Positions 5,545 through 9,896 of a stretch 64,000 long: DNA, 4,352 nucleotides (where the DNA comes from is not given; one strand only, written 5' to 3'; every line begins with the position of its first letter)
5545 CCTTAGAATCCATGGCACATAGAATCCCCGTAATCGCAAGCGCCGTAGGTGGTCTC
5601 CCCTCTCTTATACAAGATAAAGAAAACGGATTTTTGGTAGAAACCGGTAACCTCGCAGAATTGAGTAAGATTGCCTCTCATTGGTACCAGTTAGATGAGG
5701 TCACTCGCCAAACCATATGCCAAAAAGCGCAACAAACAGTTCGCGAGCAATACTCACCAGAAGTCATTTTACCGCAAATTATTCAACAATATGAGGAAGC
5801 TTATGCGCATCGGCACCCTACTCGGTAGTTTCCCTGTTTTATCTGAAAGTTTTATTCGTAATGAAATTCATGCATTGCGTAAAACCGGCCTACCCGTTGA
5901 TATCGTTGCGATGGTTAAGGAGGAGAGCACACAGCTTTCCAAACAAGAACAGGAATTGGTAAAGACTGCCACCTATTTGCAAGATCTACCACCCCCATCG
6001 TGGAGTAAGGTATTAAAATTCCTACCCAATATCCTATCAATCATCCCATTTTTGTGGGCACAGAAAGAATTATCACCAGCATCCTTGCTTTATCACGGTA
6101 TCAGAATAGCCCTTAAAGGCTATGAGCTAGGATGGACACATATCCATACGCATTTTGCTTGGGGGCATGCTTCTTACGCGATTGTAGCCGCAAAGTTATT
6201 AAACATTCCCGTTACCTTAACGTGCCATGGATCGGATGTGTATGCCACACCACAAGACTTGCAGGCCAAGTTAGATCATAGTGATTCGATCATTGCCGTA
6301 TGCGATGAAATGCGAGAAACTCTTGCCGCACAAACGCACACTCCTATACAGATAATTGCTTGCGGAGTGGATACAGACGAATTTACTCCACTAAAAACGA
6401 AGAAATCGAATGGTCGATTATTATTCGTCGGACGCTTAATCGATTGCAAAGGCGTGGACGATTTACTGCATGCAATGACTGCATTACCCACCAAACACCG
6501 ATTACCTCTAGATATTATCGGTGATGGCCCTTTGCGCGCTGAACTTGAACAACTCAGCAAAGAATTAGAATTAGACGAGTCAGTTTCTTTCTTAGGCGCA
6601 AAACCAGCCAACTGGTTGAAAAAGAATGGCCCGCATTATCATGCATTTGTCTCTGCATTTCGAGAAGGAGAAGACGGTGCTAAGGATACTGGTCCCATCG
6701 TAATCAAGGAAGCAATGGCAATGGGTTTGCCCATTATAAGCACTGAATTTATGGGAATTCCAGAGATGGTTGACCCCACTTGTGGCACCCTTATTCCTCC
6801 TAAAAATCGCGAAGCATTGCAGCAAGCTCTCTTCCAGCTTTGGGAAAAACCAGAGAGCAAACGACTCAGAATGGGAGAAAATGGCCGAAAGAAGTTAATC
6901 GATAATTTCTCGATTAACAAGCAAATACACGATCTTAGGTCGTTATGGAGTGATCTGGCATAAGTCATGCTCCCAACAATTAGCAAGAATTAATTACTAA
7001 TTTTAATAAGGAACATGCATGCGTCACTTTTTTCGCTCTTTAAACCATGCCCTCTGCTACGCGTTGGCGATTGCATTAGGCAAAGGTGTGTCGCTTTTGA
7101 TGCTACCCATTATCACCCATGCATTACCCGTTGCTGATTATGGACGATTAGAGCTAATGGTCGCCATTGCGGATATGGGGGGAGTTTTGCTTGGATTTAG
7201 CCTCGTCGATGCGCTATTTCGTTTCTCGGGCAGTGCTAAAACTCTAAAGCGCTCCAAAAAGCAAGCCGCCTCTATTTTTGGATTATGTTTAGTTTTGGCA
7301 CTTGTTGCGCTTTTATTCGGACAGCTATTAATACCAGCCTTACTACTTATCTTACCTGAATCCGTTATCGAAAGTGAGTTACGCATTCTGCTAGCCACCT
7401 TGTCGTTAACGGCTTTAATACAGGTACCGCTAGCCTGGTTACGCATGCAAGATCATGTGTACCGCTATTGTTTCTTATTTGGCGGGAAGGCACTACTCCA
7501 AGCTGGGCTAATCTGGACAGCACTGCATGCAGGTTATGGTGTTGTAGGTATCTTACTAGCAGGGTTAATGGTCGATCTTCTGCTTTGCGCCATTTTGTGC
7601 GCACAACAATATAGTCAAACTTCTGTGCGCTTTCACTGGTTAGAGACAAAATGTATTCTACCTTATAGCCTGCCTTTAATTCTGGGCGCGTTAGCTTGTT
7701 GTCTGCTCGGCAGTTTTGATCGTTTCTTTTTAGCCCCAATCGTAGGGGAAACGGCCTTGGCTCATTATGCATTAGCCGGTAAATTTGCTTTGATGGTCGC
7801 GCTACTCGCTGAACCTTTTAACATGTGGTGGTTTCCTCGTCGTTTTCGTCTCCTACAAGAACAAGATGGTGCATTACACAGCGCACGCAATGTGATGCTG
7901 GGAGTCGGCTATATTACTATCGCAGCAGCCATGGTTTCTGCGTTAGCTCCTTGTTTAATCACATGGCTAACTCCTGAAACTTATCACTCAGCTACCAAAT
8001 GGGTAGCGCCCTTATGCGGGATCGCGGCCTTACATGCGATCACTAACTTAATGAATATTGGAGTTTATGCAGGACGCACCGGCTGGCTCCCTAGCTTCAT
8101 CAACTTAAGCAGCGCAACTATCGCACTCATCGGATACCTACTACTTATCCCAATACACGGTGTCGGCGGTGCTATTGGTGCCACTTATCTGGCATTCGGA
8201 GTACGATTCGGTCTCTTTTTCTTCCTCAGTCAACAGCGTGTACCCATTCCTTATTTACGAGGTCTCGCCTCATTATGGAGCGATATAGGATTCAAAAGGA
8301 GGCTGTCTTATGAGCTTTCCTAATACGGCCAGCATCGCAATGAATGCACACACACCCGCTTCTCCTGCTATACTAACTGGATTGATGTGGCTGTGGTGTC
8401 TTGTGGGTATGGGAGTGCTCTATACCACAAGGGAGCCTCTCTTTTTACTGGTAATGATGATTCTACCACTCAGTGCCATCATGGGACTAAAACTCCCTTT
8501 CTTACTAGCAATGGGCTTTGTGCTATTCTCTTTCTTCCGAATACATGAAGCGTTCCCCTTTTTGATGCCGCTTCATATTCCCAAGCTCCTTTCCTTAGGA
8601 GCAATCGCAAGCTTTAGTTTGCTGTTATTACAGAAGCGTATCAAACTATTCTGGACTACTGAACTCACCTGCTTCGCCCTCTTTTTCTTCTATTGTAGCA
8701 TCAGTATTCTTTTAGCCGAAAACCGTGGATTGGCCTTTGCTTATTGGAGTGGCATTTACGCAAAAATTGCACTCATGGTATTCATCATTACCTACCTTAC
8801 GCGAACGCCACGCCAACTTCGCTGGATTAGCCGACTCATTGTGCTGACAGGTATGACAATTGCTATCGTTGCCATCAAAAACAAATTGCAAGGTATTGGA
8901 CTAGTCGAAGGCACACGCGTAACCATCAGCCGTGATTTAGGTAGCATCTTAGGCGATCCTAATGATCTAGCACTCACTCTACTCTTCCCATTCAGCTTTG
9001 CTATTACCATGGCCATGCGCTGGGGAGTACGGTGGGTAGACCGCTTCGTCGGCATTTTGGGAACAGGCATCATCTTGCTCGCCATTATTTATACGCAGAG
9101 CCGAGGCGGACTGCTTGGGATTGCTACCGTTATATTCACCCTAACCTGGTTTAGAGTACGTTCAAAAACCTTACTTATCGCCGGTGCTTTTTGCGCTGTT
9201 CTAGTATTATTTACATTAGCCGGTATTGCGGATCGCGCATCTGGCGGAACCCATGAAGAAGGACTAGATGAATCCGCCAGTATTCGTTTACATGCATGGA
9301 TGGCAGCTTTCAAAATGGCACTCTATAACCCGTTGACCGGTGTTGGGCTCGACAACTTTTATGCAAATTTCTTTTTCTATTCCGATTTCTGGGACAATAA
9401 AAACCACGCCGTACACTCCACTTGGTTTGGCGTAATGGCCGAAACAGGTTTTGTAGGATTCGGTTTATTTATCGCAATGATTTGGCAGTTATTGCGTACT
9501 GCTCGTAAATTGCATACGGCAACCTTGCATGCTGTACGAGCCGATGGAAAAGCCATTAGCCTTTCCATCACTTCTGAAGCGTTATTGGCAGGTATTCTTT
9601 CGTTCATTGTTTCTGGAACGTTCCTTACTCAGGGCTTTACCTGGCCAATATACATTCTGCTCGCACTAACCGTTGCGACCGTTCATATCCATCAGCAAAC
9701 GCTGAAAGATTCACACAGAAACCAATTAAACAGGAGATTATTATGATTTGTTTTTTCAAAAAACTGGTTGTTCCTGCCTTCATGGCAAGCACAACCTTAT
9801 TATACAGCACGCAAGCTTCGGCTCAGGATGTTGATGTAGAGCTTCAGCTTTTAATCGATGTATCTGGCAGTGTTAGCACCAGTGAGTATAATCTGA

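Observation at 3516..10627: Exosortase-like gene, partner gene and a candidate substrate with an atypical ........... sorting signal inside a biofilm EPS locus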

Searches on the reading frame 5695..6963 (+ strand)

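Call 3: search_protein_families(library=ncbifam, proteins=[window:5695-6963:+], max_evalue=0.01)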
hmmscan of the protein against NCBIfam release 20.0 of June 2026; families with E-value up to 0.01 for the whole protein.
window:5695-6963:+ (422 aa): 29 families (the best 25 are shown)
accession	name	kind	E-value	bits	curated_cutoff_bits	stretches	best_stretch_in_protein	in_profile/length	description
NF041876.1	EPS_EpsE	equivalog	1.7e-43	149.4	400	1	39-410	1-385/389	exopolysaccharide biosynthesis GT4 family glycosyltransferase EpsE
NF047684.1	TeichurnBiosyTuaC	equivalog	4.7e-25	88.3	550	1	56-418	24-386/391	teichuronic acid biosynthesis protein TuaC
TIGR04005.1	wcaL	equivalog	5.6e-25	88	537.6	2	216-417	197-402/406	colanic acid biosynthesis glycosyltransferase WcaL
TIGR03999.1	thiol_BshA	equivalog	7.2e-21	74.5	273.7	1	150-420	88-372/375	N-acetyl-alpha-D-glucosaminyl L-malate synthase BshA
TIGR03088.1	stp2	hypoth_equivalog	2.8e-20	72.7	409.05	1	201-419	142-371/374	TIGR03088 family PEP-CTERM/XrtA system glycosyltransferase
NF053787.1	GlcN_PG_synth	equivalog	9.2e-17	60.9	480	2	328-419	269-357/361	N-acetylglucosaminyl phosphatidylglycerol synthase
TIGR02149.1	glgA_Coryne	subfamily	1e-12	47.9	302.4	1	192-408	141-377/391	glycogen synthase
NF007396.0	PRK09922.1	equivalog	1.6e-12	47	385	1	191-385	130-326/361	lipopolysaccharide 1,6-galactosyltransferase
NF038298.1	EPS_HpsO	equivalog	9.3e-12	44.4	575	1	225-406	178-372/388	hormogonium polysaccharide biosynthesis glycosyltransferase HpsO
NF041010.1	glycosy_Agl16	equivalog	1.5e-11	43.8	575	1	192-400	129-331/352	glycosylation protein Agl16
TIGR04063.1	stp3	hypoth_equivalog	2.2e-11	43.3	442.05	1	188-399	149-373/397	TIGR04063 family PEP-CTERM/XrtA system glycosyltransferase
TIGR04348.1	TIGR04348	equivalog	1.6e-10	40.5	300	1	165-387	62-279/310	selenoneine biosynthesis selenosugar synthase SenB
NF041879.1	EPS_EpsH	equivalog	3.1e-10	39.4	800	1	193-414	187-409/431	exopolysaccharide biosynthesis glycosyltransferase EpsH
NF050063.1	ProtGlycPglJ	equivalog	6.8e-10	38.7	500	1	239-410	194-358/363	N-acetylgalactosamine-N,N'-diacetylbacillosaminyl-diphospho-undecaprenol 4-alpha-N-acetylgalactosaminyltransferase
TIGR04157.1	glyco_rSAM_CFB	subfamily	1.1e-09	37.8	400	2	240-288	228-277/406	TIGR04157 family glycosyltransferase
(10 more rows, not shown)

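Call 4: search_protein_families(library=pfam, proteins=[window:5695-6963:+], max_evalue=0.01)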
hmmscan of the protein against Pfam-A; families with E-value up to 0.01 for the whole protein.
window:5695-6963:+ (422 aa): 5 families
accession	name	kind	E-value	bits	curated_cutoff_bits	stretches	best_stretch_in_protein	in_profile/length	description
PF00534.26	Glycos_transf_1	-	3e-26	92.4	26.4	1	232-399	8-171/172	Glycosyl transferases group 1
PF13692.12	Glyco_trans_1_4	-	2.9e-23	83.1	27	1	241-384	3-141/142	Glycosyl transferases group 1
PF13439.12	Glyco_transf_4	-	1.1e-12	48.8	28.5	1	121-229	49-170/170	Glycosyltransferase Family 4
PF13579.12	Glyco_trans_4_4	-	8.1e-07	29.9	29.7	1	54-213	7-145/158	Glycosyl transferase 4-like domain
PF13477.12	Glyco_trans_4_2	-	1.4e-06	29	23.4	1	150-191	78-120/139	Glycosyl transferase 4-like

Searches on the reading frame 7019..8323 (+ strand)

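Call 3: search_protein_families(library=ncbifam, proteins=[window:7019-8323:+], max_evalue=0.01)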
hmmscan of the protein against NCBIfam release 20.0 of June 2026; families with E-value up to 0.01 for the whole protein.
window:7019-8323:+ (434 aa): 1 family
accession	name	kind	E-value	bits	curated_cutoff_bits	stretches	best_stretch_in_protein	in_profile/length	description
NF050818.1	PolSacchBiosHfsF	equivalog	0.00031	19.9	700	1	22-411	16-410/468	polysaccharide biosynthesis protein HfsF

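Call 4: search_protein_families(library=pfam, proteins=[window:7019-8323:+], max_evalue=0.01)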
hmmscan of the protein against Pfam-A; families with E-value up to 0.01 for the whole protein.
window:7019-8323:+ (434 aa): 2 families
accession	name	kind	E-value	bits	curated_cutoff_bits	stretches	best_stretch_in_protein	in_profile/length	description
PF01943.22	Polysacc_synt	-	7.4e-10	39.1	28.2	1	11-277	5-272/274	Polysaccharide biosynthesis protein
PF13440.11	Polysacc_synt_3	-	7.6e-09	35.6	23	1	37-322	7-288/293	Polysaccharide biosynthesis protein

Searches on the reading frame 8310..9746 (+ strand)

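Call 3: search_protein_families(library=ncbifam, proteins=[window:8310-9746:+], max_evalue=0.01)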
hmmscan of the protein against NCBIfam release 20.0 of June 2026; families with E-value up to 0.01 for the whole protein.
window:8310-9746:+ (478 aa): 2 families
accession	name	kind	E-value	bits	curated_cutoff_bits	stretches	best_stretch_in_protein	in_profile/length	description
TIGR03097.1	PEP_O_lig_1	hypoth_equivalog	6.5e-39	133.9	188.1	1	46-460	3-406/408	putative O-glycosylation ligase, exosortase A system-associated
TIGR00947.1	2A73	equivalog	4e-13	49.2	366.4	1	96-460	45-421/425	IctB family putative bicarbonate transporter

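Call 4: search_protein_families(library=pfam, proteins=[window:8310-9746:+], max_evalue=0.01)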
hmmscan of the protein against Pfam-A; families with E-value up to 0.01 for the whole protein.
window:8310-9746:+ (478 aa): 2 families
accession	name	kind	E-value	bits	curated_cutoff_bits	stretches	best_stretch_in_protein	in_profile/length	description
PF04932.20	Wzy_C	-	1.9e-22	80.1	31.7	1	253-388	4-149/149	O-Antigen ligase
PF19358.4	DUF5935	-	4.9e-05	23.7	23.6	1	46-197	4-154/193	Family of unknown function (DUF5935)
